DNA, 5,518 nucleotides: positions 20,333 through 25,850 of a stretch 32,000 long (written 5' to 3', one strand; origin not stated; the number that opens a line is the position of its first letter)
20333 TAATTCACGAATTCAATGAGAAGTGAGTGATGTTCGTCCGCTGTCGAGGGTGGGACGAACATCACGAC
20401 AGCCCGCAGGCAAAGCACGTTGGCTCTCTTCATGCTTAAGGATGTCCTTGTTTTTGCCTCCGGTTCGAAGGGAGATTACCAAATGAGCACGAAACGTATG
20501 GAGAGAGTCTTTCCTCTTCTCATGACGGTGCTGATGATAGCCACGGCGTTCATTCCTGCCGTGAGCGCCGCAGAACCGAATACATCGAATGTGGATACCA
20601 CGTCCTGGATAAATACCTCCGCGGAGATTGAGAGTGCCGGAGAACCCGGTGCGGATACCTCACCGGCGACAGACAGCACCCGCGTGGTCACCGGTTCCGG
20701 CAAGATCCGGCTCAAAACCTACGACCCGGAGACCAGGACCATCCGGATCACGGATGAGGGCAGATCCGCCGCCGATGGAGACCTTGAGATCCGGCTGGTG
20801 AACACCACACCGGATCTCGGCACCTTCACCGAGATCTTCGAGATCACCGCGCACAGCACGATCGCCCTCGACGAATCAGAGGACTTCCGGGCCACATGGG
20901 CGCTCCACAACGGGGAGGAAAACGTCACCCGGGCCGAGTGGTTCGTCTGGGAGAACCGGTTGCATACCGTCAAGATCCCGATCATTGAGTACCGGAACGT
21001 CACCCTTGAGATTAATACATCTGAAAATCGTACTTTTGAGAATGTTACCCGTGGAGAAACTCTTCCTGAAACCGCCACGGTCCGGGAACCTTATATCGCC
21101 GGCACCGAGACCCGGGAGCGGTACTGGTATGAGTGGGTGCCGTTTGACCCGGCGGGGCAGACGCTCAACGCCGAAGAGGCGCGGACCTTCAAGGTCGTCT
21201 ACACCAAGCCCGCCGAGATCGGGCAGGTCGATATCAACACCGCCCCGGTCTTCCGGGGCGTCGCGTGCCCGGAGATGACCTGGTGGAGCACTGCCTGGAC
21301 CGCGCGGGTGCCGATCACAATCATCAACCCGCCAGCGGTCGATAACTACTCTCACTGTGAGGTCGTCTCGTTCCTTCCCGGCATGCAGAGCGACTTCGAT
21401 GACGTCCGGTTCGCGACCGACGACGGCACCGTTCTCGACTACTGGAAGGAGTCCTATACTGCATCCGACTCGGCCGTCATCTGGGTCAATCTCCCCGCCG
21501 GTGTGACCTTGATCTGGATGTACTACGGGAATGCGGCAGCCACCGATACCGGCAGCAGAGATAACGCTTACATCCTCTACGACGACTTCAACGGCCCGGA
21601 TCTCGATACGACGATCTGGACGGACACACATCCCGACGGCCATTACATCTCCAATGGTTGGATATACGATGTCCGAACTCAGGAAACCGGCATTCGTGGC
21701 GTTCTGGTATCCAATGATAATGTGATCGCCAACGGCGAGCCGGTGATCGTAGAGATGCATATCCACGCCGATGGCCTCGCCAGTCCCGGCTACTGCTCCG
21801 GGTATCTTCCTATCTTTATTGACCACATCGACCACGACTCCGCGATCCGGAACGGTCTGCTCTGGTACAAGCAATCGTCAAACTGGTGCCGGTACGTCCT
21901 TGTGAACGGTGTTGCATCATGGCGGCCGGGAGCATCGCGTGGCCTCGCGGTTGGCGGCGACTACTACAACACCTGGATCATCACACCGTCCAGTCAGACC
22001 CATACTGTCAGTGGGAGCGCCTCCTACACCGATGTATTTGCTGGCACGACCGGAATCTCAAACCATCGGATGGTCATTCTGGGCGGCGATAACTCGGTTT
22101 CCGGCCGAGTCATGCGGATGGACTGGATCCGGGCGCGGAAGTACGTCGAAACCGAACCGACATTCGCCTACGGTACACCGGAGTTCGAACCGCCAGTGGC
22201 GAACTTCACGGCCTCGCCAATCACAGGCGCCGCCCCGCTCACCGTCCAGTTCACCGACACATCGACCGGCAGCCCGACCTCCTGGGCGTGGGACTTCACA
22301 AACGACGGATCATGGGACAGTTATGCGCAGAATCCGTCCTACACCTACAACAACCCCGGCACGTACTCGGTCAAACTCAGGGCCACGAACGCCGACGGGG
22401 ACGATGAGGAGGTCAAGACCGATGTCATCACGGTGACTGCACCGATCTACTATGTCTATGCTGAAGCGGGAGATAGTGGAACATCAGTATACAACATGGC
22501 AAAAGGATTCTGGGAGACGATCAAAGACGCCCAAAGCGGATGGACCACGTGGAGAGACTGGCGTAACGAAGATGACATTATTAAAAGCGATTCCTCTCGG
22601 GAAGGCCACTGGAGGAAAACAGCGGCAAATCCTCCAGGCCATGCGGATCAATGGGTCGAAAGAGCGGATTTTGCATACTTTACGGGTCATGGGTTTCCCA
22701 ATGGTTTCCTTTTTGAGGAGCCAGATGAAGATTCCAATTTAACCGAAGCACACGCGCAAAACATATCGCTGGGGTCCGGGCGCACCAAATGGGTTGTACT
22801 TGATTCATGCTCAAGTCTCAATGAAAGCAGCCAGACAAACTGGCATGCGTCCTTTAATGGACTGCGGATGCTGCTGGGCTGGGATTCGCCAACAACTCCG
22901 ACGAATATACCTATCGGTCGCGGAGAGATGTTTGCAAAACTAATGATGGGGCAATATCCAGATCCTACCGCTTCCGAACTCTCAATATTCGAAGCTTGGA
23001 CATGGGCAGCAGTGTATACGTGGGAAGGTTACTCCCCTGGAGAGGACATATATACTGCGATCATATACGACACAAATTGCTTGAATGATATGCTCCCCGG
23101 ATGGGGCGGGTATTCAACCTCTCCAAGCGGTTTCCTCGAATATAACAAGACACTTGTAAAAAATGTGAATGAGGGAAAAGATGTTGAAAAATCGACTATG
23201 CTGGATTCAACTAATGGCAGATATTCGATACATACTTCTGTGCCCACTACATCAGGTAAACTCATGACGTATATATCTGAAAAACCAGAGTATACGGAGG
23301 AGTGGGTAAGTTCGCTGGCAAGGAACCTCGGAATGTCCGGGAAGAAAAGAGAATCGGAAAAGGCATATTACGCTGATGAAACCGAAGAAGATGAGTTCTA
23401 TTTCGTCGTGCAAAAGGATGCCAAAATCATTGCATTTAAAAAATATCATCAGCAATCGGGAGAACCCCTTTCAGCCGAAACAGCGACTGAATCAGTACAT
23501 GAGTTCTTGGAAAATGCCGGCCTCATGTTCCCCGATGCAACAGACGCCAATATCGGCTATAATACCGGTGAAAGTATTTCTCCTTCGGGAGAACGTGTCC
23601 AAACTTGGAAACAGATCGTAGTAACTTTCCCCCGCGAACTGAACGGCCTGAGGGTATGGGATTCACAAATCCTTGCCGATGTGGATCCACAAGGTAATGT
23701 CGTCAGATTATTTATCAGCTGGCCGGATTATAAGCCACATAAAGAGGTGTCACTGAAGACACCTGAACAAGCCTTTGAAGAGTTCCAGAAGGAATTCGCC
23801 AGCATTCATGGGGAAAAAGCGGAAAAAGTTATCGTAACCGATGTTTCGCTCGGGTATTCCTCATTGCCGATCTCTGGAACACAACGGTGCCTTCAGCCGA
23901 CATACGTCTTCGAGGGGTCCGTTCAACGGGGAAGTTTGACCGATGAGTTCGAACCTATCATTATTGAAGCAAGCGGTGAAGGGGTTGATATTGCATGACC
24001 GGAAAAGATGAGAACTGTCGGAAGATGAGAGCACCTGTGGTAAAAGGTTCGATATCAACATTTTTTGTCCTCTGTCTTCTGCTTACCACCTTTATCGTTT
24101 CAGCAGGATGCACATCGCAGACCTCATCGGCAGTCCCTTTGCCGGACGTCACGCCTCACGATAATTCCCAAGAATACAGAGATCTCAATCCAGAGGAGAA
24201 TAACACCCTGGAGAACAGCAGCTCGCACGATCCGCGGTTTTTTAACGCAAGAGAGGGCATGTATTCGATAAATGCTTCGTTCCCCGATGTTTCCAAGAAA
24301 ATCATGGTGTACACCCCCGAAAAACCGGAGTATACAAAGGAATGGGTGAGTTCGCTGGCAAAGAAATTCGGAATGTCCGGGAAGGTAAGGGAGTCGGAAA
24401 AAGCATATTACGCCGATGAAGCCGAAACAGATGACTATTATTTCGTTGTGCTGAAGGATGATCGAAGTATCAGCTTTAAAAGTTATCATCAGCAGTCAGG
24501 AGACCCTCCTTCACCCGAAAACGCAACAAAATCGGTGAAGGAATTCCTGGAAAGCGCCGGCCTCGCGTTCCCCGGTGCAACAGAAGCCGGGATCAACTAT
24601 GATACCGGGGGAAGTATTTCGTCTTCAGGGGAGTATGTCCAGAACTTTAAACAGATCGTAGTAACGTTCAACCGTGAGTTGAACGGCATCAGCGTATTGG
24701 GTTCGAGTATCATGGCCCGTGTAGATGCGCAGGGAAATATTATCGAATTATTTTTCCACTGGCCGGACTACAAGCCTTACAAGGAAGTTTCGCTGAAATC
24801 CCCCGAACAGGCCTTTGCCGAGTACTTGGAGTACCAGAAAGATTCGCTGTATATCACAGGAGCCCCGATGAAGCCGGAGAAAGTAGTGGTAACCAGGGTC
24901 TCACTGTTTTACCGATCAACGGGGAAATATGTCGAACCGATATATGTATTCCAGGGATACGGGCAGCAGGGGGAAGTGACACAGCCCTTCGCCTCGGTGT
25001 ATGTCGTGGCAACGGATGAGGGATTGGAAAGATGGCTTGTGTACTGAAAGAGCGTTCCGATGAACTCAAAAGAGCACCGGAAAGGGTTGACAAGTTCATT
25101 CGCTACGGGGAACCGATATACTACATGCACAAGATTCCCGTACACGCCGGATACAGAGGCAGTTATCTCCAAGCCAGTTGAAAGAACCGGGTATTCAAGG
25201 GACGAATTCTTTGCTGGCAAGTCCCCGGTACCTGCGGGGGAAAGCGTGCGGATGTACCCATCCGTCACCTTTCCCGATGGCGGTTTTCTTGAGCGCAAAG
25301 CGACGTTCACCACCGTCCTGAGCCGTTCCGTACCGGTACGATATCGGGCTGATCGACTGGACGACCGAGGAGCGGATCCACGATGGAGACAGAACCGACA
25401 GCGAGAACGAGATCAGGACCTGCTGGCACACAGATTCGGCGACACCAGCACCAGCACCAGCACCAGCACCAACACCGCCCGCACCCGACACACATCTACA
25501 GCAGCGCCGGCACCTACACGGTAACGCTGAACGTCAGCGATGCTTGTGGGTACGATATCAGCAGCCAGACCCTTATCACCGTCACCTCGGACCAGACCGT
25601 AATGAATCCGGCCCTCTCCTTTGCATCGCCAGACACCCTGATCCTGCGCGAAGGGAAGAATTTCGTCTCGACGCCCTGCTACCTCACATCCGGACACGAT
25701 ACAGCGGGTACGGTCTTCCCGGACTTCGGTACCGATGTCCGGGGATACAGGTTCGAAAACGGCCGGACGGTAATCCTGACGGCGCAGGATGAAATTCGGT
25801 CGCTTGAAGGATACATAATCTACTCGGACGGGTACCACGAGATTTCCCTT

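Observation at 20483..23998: Unusual mosaic architecture of the 1171-aa surface protein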

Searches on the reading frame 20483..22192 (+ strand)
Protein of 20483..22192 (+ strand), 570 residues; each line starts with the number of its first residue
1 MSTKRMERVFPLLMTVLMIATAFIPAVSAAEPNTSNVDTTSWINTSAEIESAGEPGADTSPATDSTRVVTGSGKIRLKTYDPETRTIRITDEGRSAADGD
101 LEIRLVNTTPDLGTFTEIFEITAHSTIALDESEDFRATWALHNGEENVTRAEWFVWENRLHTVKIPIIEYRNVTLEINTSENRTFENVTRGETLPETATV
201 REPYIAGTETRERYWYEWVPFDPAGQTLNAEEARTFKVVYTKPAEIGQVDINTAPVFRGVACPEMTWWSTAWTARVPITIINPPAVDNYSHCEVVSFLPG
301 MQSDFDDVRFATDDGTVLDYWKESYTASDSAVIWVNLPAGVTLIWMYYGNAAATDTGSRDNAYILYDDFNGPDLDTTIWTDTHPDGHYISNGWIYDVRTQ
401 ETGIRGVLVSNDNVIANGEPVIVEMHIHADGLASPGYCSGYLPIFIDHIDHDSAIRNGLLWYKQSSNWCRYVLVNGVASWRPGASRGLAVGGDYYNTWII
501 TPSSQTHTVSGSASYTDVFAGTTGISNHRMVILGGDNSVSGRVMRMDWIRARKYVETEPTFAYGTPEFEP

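Call 49: search_solved_structures(query=A4, max_evalue=10, show_alignments=0)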
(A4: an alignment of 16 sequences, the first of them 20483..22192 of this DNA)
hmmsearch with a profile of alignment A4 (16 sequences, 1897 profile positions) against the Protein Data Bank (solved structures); distinct sequences matched with E-value up to 10: 10.
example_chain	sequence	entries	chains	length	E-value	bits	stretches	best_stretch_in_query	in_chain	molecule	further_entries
8gyr_A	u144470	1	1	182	1.7e-06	29.1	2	648-724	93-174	Leptospira Immunoglobulin-like protein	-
9pt5_A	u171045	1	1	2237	0.013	16.2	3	644-734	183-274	Teneurin-like protein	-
9ifo_A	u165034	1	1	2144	0.013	16.1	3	644-734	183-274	Teneurin-Like Protein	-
7quz_AAA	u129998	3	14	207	0.042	14.5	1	646-732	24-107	Beta-1,3-glucanase bglH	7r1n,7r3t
8p6g_B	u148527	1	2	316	0.25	11.9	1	1491-1603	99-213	Genetically Encoded Green Calcium Indicator YTnC2-5 based on Troponin C from toadfish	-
7vg9_A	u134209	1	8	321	0.36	11.4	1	1704-1841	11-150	Phosphate butyryltransferase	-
3iuo_A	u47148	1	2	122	0.73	10.4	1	1016-1062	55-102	ATP-dependent DNA helicase RecQ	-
4wfc_B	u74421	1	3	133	1.5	9.3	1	1713-1831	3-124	Exosome complex protein LRP1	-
5c0w_L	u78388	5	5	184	1.9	9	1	1713-1851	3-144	Exosome complex protein LRP1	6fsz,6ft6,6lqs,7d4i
4uid_A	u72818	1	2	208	6.9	7.1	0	644-733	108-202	SURFACE LAYER PROTEIN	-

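Call 64: search_protein_families(library=pfam, alignment_id=A4, max_evalue=1)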
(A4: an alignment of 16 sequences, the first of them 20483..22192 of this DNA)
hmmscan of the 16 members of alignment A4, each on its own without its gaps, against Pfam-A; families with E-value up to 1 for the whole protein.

A. member 1, window:20483-22192:+ (570 aa): 1 family
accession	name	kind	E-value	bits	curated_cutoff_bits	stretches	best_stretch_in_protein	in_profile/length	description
PF10102.14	DUF2341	-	3.3e-17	63.1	23.4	1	304-380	1-82/84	Domain of unknown function (DUF2341)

B. families by the number of members that match (of 16 scanned): 16 families
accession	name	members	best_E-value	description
PF10102.14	DUF2341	16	1.1e-18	Domain of unknown function (DUF2341)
PF18884.5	TSP3_bac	11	3.4e-31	Bacterial TSP3 repeat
PF09136.16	Glucodextran_B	11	4.8e-08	Glucodextranase, domain B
PF02368.24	Big_2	9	9.3e-08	Bacterial Ig-like domain (group 2)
PF08308.17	PEGA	7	3.2e-27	PEGA domain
PF13620.12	CarboxypepD_reg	6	3.4e-10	Carboxypeptidase regulatory-like domain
PF13715.12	CarbopepD_reg_2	6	6.9e-08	CarboxypepD_reg-like domain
PF19872.4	DUF6345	2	2.8e-36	Family of unknown function (DUF6345)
PF02369.22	Big_1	2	0.00016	Bacterial Ig-like domain (group 1)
PF14686.12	fn3_3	1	0.0066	Polysaccharide lyase family 4, domain II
PF17957.7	Big_7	1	0.043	Bacterial Ig domain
PF25783.1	BigA_beta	1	0.087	BigA beta sandwich domain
PF07550.17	Shr-like_HID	1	0.13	Heme-binding protein Shr-like, Hb-interacting domain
PF22118.2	MtrF-like_dom-III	1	0.22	Decaheme cytochrome c component MtrF-like domain III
PF01420.25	Methylase_S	1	0.33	Type I restriction modification DNA specificity domain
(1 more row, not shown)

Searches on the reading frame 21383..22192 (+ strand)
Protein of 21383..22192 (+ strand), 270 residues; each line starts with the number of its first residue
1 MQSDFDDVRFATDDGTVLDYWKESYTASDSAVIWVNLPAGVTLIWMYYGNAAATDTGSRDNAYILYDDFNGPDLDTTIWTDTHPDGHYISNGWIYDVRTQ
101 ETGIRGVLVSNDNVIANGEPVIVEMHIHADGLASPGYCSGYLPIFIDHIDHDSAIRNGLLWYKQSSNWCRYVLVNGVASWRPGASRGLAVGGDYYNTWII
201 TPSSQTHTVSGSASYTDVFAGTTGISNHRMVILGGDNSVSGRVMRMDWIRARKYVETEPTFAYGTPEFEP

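Call 50: search_protein_families(library=pfam, proteins=[window:21383-22192:+], max_evalue=10)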
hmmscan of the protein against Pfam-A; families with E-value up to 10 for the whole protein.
window:21383-22192:+ (270 aa): 1 family
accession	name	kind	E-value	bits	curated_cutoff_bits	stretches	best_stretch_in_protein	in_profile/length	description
PF10102.14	DUF2341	-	1.4e-17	64.4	23.4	1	4-80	1-82/84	Domain of unknown function (DUF2341)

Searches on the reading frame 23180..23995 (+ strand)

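Call 50: search_protein_families(library=pfam, proteins=[window:23180-23995:+], max_evalue=10)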
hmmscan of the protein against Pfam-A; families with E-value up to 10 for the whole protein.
window:23180-23995:+ (272 aa): 4 families
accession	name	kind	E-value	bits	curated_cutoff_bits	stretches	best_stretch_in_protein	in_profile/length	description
PF16244.11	DUF4901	-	0.0033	18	27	1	64-176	38-143/148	YcdB, YcdC repeated domain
PF22813.1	TcaA_2nd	-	0.011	16.6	26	1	27-89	40-99/103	TcaA protein second domain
PF20111.4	DUF6501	-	0.033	14.5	23.8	1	64-89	37-62/67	Family of unknown function (DUF6501)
PF07504.19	FTP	-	0.081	13.2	21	1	148-175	18-45/51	Fungalysin/Thermolysin Propeptide Motif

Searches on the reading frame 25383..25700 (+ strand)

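Call 80: search_protein_families(library=pfam, proteins=[window:25383-25700:+], max_evalue=10)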
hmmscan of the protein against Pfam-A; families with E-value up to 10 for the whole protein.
window:25383-25700:+ (106 aa): 4 families
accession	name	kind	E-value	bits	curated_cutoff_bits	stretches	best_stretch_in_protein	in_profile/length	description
PF00801.26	PKD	-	5.1e-07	30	23.5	1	30-56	44-70/80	PKD domain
PF18911.6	PKD_4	-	7.7e-07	29.5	27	1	32-63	49-80/85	PKD domain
PF18981.6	InlK_D3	-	0.14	12.7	25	1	41-58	48-65/75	Internalin K domain (D3/D4)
PF19671.4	DUF6174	-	0.2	12.4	23.8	1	43-73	15-45/122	Family of unknown function (DUF6174)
